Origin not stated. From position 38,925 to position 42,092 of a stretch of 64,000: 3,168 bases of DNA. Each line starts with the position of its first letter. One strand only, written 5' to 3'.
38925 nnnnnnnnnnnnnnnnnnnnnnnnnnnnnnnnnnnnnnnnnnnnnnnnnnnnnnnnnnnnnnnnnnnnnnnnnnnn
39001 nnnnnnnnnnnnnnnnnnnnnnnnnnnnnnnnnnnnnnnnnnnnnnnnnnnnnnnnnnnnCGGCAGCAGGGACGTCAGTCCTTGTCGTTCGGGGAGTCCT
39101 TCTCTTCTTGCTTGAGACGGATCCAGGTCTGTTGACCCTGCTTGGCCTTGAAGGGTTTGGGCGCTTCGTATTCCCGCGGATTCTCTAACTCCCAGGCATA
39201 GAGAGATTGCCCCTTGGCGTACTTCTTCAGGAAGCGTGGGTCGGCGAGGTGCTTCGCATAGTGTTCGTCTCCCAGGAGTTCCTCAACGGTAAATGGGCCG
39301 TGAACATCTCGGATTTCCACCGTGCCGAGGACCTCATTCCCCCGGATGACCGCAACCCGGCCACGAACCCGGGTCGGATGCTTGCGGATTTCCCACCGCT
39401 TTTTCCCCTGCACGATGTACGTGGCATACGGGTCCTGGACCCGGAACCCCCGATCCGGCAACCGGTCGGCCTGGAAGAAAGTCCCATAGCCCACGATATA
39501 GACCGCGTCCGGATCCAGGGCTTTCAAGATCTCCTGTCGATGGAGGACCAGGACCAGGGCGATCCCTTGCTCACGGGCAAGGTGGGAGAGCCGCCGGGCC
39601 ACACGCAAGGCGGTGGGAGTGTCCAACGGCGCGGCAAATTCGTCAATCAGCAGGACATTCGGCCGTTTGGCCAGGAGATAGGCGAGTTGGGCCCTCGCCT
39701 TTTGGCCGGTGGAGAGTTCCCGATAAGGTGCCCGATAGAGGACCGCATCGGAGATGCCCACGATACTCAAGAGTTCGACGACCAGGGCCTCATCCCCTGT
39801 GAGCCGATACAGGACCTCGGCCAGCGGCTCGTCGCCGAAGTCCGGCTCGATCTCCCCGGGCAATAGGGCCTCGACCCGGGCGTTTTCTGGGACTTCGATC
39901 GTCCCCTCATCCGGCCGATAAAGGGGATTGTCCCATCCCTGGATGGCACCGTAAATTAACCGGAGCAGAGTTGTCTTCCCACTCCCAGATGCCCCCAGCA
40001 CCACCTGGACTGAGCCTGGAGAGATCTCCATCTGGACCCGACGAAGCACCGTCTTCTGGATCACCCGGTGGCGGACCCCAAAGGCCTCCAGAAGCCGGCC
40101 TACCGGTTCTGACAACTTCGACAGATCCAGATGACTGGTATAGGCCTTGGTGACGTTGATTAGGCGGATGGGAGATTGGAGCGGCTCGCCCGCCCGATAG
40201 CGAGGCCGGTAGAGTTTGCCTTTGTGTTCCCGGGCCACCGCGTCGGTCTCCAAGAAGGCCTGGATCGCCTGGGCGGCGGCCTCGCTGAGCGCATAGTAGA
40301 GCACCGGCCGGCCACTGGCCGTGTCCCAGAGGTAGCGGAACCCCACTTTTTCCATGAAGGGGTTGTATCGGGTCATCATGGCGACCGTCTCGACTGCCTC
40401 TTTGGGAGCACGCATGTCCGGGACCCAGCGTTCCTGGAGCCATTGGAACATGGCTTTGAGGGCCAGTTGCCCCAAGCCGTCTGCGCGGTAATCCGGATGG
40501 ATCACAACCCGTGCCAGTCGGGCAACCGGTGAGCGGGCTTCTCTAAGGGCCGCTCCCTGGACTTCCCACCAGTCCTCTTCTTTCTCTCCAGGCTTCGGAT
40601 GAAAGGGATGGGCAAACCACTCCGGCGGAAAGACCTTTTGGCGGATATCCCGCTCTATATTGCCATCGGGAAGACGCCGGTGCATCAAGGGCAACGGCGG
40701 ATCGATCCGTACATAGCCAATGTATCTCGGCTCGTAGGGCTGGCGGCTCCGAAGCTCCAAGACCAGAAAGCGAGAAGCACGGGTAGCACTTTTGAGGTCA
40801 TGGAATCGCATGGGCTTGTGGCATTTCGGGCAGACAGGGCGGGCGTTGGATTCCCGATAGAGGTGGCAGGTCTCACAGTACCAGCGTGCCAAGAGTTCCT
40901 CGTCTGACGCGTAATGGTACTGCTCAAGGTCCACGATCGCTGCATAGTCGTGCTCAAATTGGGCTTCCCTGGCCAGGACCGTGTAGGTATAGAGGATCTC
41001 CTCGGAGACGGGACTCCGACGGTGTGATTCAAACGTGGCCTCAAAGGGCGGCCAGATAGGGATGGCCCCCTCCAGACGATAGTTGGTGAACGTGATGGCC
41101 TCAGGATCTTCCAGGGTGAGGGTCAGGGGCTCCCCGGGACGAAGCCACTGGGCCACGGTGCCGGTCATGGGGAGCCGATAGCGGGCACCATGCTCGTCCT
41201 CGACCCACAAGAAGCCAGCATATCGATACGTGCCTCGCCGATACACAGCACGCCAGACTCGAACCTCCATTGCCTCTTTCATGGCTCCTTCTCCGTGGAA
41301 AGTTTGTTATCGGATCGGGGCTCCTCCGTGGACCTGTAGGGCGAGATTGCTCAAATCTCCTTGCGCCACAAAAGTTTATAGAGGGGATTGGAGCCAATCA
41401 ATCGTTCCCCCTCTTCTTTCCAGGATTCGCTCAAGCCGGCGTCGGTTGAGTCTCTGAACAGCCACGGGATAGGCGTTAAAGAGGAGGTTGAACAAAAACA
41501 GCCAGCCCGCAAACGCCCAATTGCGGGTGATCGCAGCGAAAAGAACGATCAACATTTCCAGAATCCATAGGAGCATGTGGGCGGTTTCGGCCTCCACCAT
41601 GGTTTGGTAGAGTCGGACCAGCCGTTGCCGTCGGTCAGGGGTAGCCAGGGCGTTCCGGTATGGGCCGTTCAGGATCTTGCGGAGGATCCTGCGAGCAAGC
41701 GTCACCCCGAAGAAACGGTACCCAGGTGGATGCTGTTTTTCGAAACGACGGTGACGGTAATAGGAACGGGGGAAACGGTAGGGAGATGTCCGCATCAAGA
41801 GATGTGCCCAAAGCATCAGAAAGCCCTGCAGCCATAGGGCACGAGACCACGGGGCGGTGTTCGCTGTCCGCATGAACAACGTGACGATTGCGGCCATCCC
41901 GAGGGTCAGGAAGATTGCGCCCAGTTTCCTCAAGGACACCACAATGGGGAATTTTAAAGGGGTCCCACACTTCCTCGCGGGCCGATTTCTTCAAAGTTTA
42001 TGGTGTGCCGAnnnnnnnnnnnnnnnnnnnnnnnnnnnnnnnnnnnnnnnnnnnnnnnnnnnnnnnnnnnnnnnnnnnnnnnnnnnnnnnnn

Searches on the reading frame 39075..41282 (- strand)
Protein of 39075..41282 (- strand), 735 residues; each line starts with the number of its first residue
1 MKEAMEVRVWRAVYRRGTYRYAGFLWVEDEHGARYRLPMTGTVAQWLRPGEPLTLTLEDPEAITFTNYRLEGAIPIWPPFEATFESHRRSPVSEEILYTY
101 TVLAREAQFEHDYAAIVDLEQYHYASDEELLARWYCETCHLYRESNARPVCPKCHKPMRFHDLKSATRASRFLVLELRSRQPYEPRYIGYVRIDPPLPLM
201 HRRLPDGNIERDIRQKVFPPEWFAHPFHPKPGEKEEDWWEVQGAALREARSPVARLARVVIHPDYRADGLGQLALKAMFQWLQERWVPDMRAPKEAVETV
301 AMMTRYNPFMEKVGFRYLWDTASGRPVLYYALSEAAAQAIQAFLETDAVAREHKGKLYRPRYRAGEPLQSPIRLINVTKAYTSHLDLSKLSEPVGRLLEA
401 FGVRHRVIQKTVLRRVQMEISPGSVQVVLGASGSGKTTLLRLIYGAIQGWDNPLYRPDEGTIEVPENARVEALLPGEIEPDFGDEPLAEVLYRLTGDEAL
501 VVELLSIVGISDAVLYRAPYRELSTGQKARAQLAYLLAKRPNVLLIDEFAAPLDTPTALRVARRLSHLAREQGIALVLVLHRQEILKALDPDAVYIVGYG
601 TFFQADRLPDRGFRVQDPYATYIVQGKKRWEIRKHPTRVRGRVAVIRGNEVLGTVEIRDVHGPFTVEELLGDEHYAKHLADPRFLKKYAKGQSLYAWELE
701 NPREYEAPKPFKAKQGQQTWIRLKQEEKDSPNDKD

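Call 3: search_protein_families(library=pfam, proteins=[window:39075-41282:-], max_evalue=0.1)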
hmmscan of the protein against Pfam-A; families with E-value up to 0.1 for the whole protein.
window:39075-41282:- (735 aa): 15 families
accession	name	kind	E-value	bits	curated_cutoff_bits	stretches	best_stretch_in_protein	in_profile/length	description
PF00005.33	ABC_tran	-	2.3e-15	57.8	25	1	413-549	1-135/137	ABC transporter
PF04266.20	ASCH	-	5.2e-08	34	21.2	1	615-675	3-67/103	ASCH domain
PF13401.12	AAA_22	-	2.9e-06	28.1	27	1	426-587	8-128/130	AAA domain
PF13304.12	AAA_21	-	9.2e-06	26.4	27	1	427-460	3-41/304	AAA domain, putative AbiEii toxin, Type IV TA system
PF02463.25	SMC_N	-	0.00024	21.1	40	1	522-588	136-204/220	RecF/RecN/SMC N terminal domain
PF13604.12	AAA_30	-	0.00026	21.2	27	0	421-447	16-42/191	AAA domain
PF00583.31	Acetyltransf_1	-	0.00027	21.6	20.7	1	250-285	56-91/116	Acetyltransferase (GNAT) family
PF25199.1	nSTAND_NTPase5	-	0.00094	19.5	34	1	408-443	24-61/145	Novel STAND NTPase 5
PF13508.13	Acetyltransf_7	-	0.0059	17.4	27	1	253-316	29-83/84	Acetyltransferase (GNAT) domain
PF13555.12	AAA_29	-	0.011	15.9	27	1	413-440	12-39/61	P-loop containing region of AAA domain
PF13191.12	AAA_16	-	0.02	15.8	32.6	1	424-551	25-143/167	AAA ATPase domain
PF20703.3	nSTAND1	-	0.033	14.2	27.1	1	404-549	19-124/379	Novel STAND NTPase 1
PF03193.22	RsgA_GTPase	-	0.044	14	30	0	399-446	80-129/174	RsgA GTPase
PF05729.18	NACHT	-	0.045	14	26.7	1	426-451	3-28/167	NACHT domain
PF07191.17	Zn_ribbon_6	-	0.084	13.3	25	0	132-161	15-42/67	Double zinc ribbon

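Call 4: search_protein_families(library=padloc, proteins=[window:39075-41282:-], max_evalue=0.1)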
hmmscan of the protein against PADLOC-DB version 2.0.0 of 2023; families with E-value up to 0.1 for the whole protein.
window:39075-41282:- (735 aa): 16 families
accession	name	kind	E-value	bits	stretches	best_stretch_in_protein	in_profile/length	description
PDLC04135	mad3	-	9.3e-21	72.8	2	519-599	260-339/374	mads_3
PDLC04140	mad8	-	1.5e-11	42.4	1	410-584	14-235/314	mads_8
PDLC02980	AriA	-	5e-06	24.7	1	427-461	3-53/304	-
PDLC02335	AbiLi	-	5.7e-05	20.3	1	519-597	174-251/326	AbiLi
PDLC02914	ATPase-Toprim_I-B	-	0.00019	18.8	1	523-597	185-259/443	-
PDLC04213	HEC-02A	-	0.00033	18.3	1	411-449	12-49/337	-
PDLC04425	PDC-M11B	-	0.0015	17.1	1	615-715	7-110/132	-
PDLC04164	AriA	-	0.0019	15.8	1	422-448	26-52/253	-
PDLC04214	HEC-02A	-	0.0078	13.5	1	422-449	21-48/338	-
PDLC03859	LmuB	-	0.0088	13.3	1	417-449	18-49/611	-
PDLC00290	PtuA1|PtuA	-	0.012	13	1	415-453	16-52/414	AAA ATPase domain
PDLC00269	PtuA1|PtuA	-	0.012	12.9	1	423-449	32-58/446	AAA ATPase domain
PDLC04570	PDC-M31A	-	0.025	11.7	1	417-441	15-39/395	-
PDLC04146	HEC-02B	-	0.038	11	1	409-448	9-47/344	-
PDLC00277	PtuA1|PtuA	-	0.05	10.8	0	416-455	17-55/423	AAA ATPase domain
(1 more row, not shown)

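Call 5: search_protein_families(library=ncbifam, proteins=[window:39075-41282:-], max_evalue=0.1)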
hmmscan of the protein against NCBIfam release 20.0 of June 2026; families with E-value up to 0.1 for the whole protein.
window:39075-41282:- (735 aa): 186 families (the best 25 are shown)
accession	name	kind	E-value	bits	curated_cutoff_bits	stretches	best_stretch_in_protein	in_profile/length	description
TIGR02982.1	heterocyst_DevA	subfamily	2.2e-21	76.5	295.8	2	499-588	120-207/220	ABC exporter ATP-binding subunit, DevA family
TIGR04521.1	ECF_ATPase_2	equivalog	4.4e-20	71.9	330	2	500-601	123-222/279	energy-coupling factor transporter ATPase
TIGR02315.1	ABC_phnC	equivalog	6.3e-20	71.6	266.1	2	497-588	122-211/243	phosphonate ABC transporter ATP-binding protein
NF040873.1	AztA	equivalog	9e-20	71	220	1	409-590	4-186/191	zinc ABC transporter ATP-binding protein AztA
NF010068.0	PRK13548.1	equivalog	6.4e-19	68.1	261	1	397-582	5-202/261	heme ABC transporter ATP-binding protein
TIGR02857.1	CydD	equivalog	3.9e-18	65.7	435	2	521-590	457-524/529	thiol reductant ABC exporter subunit CydD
NF040933.2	ABC_arch_GlcV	equivalog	3.2e-17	62.4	450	2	501-605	122-223/357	glucose ABC transporter ATP-binding protein GlcV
TIGR01978.1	sufC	equivalog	4.8e-17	62.2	212.8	2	503-602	125-223/243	Fe-S cluster assembly ATPase SufC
TIGR02769.1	nickel_nikE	equivalog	1.1e-16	61.1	332.55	2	497-586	126-214/265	nickel import ATP-binding protein NikE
NF007739.0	PRK10419.1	subfamily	1.2e-16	61.1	354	2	497-584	127-213/268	nickel ABC transporter ATP-binding protein NikE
TIGR02673.1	FtsE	equivalog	1.5e-16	60.7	264.85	2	501-589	118-203/214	cell division ATP-binding protein FtsE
TIGR03375.1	type_I_sec_LssB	subfamily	1.5e-16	59.9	693.1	2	521-590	602-669/696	type I secretion system permease/ATPase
NF006987.0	PRK09452.1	equivalog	3.7e-16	58.8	482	2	501-587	128-212/378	spermidine/putrescine ABC transporter ATP-binding protein PotA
NF010155.0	PRK13634.1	equivalog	4e-16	59.1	413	2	501-604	125-226/290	energy-coupling factor ABC transporter ATP-binding protein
TIGR04520.1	ECF_ATPase_1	equivalog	4.1e-16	59.2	315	2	501-603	117-215/269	energy-coupling factor transporter ATPase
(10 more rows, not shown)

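Call 8: find_encoding_contigs(protein=window:39075-41282:-, flank=10000, max_places=6)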
Protein window:39075-41282:- (735 aa): no gene with exactly this product is on record in the collection.

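Call 9: find_related_loci(query=window:39075-41282:-, collection=genome_contigs, flank=8000)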
Query window:39075-41282:- (735 aa) in genome_contigs; peptide patterns used: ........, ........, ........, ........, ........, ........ (x = any residue, [..] = any of these).
18 stretches matched a pattern; 4 encode a relative of the query (tblastn E <= 1e-3); 4 distinct loci.
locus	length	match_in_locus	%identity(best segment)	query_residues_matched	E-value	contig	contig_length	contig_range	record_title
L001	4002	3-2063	76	44-732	0e+0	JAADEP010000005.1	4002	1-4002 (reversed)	MAG: Chloroflexota bacterium isolate L_MetaBat.228 contig-127_31305, whole genome shotgun sequence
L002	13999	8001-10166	68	7-732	0e+0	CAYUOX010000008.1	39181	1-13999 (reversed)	MAG TPA_asm: uncultured Anaerolineaceae bacterium isolate binchicken_co219_345 genome assembly, contig: k141_818782, who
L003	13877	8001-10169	75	5-727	0e+0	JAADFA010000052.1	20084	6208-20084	MAG: Chloroflexota bacterium isolate L_MetaBat.66 contig-127_2427, whole genome shotgun sequence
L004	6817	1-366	91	612-733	3e-66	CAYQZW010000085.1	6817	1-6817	MAG TPA_asm: uncultured bacterium isolate SRP216583_co2_136 genome assembly, contig: NODE_9697_length_6817_cov_13.718722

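Call 23: find_homologous_proteins(query=window:39075-41282:-)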
Query window:39075-41282:- (735 aa): 597 proteins with E <= 0.001 among 8000 candidates; the best 120 are listed.
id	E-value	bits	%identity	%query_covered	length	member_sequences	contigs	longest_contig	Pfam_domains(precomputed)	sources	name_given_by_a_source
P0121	0.0e+0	1688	100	100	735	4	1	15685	PF00005.34,PF13401.13,PF13304.13,PF04266.21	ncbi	-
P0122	0.0e+0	1282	77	97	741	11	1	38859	PF00005.34,PF04266.21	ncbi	-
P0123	0.0e+0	1261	76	99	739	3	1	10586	PF00005.34,PF13304.13,PF04266.21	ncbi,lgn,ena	-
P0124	0.0e+0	1260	75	99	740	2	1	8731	PF00005.34,PF04266.21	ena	-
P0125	0.0e+0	1235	75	98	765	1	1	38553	PF00005.34,PF13304.13,PF04266.21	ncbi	-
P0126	0.0e+0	1232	75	98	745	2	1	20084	PF00005.34,PF13401.13,PF13304.13,PF04266.21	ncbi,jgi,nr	ncbi:MAG: ATP-binding cassette domain-containing protein [Chloroflexi bacterium]|nr:ATP-binding cass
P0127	0.0e+0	1218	73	100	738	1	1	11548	PF00005.34,PF00583.32,PF13304.13,PF04266.21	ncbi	-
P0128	0.0e+0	1211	76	94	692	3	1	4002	PF00005.34,PF13401.13,PF13304.13,PF04266.21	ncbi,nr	ncbi:MAG: GNAT family N-acetyltransferase, partial [Chloroflexi bacterium]|nr:GNAT family N-acetyltr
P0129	0.0e+0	1180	71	99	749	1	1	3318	PF00005.34,PF04266.21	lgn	-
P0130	0.0e+0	1168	69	99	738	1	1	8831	PF00005.34,PF13401.13,PF02463.26,PF13304.13,PF04266.21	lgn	-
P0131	0.0e+0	1165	71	99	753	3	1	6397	PF00005.34,PF13401.13,PF13304.13,PF13191.13,PF04266.21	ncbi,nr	ncbi:MAG: ATP-binding cassette domain-containing protein [Chloroflexi bacterium]|nr:ATP-binding cass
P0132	0.0e+0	1158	70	99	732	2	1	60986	PF00005.34,PF02463.26,PF00583.32,PF13304.13,PF04266.21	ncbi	-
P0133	0.0e+0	1154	69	98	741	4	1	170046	PF00005.34,PF13401.13,PF13304.13,PF04266.21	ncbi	-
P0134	0.0e+0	1143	69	98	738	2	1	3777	PF00005.34,PF02463.26,PF13304.13,PF04266.21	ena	-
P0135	0.0e+0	1140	69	99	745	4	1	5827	PF00005.34,PF13401.13,PF13304.13,PF04266.21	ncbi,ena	-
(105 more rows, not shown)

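Call 26: find_related_loci(query=A1, collection=metagenome_contigs, flank=7000)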
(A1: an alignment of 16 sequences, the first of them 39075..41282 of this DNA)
Query A1 (735 aa) in metagenome_contigs; peptide patterns used: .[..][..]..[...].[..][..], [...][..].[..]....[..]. (x = any residue, [..] = any of these).
600 stretches matched a pattern (row limit reached: there are more); 444 encode a relative of the query (tblastn E <= 1e-3); the best 80 are kept; 80 distinct loci.
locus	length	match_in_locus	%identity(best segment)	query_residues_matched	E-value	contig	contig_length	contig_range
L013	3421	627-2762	78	15-728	0e+0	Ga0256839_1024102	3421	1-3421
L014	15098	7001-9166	68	7-732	0e+0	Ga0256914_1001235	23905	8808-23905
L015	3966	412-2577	68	2-724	0e+0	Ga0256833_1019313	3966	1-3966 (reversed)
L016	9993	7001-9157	67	5-724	0e+0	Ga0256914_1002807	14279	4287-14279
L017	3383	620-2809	66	3-734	0e+0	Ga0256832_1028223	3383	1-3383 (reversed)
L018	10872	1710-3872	64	4-726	0e+0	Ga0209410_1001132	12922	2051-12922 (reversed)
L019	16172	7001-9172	62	5-730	0e+0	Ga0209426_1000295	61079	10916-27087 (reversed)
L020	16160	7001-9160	62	3-721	0e+0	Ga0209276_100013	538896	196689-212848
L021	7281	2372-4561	61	4-735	0e+0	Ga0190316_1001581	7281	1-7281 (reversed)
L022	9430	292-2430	63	15-729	0e+0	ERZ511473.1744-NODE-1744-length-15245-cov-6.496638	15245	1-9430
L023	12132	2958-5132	62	16-728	0e+0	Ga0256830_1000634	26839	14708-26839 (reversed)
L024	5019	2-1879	65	99-727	0e+0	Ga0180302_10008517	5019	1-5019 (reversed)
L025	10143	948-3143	58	2-735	0e+0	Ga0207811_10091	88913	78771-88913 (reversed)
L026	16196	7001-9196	58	2-735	0e+0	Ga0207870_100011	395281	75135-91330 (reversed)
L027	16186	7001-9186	60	4-734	0e+0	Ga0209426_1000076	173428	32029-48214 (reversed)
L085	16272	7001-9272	47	8-729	1e-179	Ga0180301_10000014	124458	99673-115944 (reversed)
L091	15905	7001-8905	46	16-604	9e-178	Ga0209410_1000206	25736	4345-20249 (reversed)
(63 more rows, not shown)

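Call 41: search_solved_structures(query=window:39075-41282:-, max_evalue=0.00001)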
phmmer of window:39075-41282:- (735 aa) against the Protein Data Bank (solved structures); distinct sequences matched with E-value up to 0.00001: 248 (the best 60 are shown).
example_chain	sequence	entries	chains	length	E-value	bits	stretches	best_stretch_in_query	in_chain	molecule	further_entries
2dp9_A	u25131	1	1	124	5.7e-26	94.2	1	609-724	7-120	Hypothetical protein TTHA0113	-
1wk2_A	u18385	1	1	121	6.4e-26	94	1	609-724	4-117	HYPOTHETICAL PROTEIN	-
8wd9_D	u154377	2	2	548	1.1e-16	63.5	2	380-597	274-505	Probable dipeptide-transport ATP-binding protein ABC transporter DppD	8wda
8s7v_K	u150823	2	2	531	1.3e-16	63.3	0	505-596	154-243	Glycine betaine/carnitine/choline transport ATP-binding protein OpuCA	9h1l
8wdb_D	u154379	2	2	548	9e-16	60.5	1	380-597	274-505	Probable dipeptide-transport ATP-binding protein ABC transporter DppD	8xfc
3dhw_C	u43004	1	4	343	2e-15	59.3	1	405-629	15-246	Methionine import ATP-binding protein metN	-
3tui_C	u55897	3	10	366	4.5e-15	58.2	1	399-629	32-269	Methionine import ATP-binding protein MetN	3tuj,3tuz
6cvl_C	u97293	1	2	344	5.1e-15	58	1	405-629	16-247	MetN nucleotide-binding subunit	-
2it1_A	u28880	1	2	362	9.3e-14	53.8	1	411-606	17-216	362aa long hypothetical maltose/maltodextrin transport ATP-binding protein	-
9j4r_B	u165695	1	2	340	1.5e-13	53.1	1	397-619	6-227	Iron ABC transporter, ATP-binding protein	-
6ha8_V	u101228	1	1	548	3.6e-13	51.9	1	373-568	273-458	Nucleotide-binding protein ExpZ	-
9njf_Y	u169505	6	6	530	4.6e-13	51.5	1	411-589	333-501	Probable ATP-binding protein YbiT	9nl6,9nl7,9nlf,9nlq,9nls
8j5q_D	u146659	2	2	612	5.6e-13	51.3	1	399-595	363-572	Uncharacterized ABC transporter ATP-binding protein Rv1281c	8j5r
1g29_1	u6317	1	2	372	7.2e-13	50.9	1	410-605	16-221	MALTOSE TRANSPORT PROTEIN MALK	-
2d62_A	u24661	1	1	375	1.4e-12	49.9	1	408-605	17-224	multiple sugar-binding transport ATP-binding protein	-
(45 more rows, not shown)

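Call 92: search_protein_families(library=pfam, proteins=[L085:6977-7381:+, L091:6433-6915:-], max_evalue=0.01)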
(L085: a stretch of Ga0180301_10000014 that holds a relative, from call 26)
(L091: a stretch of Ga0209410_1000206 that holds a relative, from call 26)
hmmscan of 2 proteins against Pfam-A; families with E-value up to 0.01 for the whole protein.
L085:6977-7381:+ (134 aa): 1 family
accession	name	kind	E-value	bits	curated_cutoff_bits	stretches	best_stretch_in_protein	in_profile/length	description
PF04266.20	ASCH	-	9.6e-05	23.5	21.2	1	13-66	3-61/103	ASCH domain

L091:6433-6915:- (160 aa): 2 families
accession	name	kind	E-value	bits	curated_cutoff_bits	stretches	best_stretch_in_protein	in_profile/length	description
PF04266.20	ASCH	-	4.9e-05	24.4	21.2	1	21-87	1-67/103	ASCH domain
PF04033.18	DUF365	-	0.0016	19.2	25.9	1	52-102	2-53/96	Domain of unknown function (DUF365)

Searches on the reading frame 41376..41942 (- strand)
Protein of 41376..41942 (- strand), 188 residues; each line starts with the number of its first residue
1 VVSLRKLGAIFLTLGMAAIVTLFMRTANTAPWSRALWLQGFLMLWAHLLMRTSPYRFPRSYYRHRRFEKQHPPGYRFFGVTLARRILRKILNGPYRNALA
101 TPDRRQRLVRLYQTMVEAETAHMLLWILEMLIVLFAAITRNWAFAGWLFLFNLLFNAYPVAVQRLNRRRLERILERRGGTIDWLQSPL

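Call 3: search_protein_families(library=pfam, proteins=[window:41376-41942:-], max_evalue=0.1)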
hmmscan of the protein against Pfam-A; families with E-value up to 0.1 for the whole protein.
window:41376-41942:- (188 aa): 2 families
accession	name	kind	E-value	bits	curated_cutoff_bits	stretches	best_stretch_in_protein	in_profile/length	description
PF18927.5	CrtO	-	7.7e-18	65.4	27.3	1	58-176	1-123/123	Glycosyl-4,4'-diaponeurosporenoate acyltransferase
PF24648.1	DUF7641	-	0.019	15.7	27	1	128-162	24-58/125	Domain of unknown function (DUF7641)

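Call 4: search_protein_families(library=padloc, proteins=[window:41376-41942:-], max_evalue=0.1)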
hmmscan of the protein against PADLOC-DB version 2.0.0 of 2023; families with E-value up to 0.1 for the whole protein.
window:41376-41942:- (188 aa): 0 families

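Call 5: search_protein_families(library=ncbifam, proteins=[window:41376-41942:-], max_evalue=0.1)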
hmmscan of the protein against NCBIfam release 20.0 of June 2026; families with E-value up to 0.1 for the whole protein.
window:41376-41942:- (188 aa): 0 families

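Call 47: find_homologous_proteins(query=window:41376-41942:-)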
Query window:41376-41942:- (188 aa): 1 proteins with E <= 0.001 among 132 candidates.
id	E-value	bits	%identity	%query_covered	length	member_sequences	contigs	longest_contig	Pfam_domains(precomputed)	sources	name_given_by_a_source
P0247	1.6e-117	408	99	100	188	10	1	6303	PF18927.6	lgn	-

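Call 56: search_protein_representatives(protein=window:41376-41942:-)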
Query: 188 residues. Proteins with E-value up to 0.001 (for the whole library): 240; up to 1e-10: 38; up to 1e-30: 2. The best 150 are listed.
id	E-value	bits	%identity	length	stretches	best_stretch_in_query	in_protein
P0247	5.0e-118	408.0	99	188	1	1-188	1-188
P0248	1.7e-32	129.1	42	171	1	2-173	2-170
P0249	5.8e-20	88.2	36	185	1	4-177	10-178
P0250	2.0e-16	76.7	36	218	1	7-179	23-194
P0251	7.7e-16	74.8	36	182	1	11-176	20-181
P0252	2.0e-15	73.4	38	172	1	5-175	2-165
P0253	3.0e-15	72.9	36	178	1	33-176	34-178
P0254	3.4e-15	72.7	34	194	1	33-177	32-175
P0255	4.0e-14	69.2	33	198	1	9-177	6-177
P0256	6.9e-14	68.4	32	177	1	9-177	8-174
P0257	7.3e-14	68.4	34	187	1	8-177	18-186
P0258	1.3e-13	67.6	31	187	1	7-177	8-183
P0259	3.0e-13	66.3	34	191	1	37-177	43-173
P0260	3.0e-13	66.3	36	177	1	21-176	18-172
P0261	4.0e-13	65.9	33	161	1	3-161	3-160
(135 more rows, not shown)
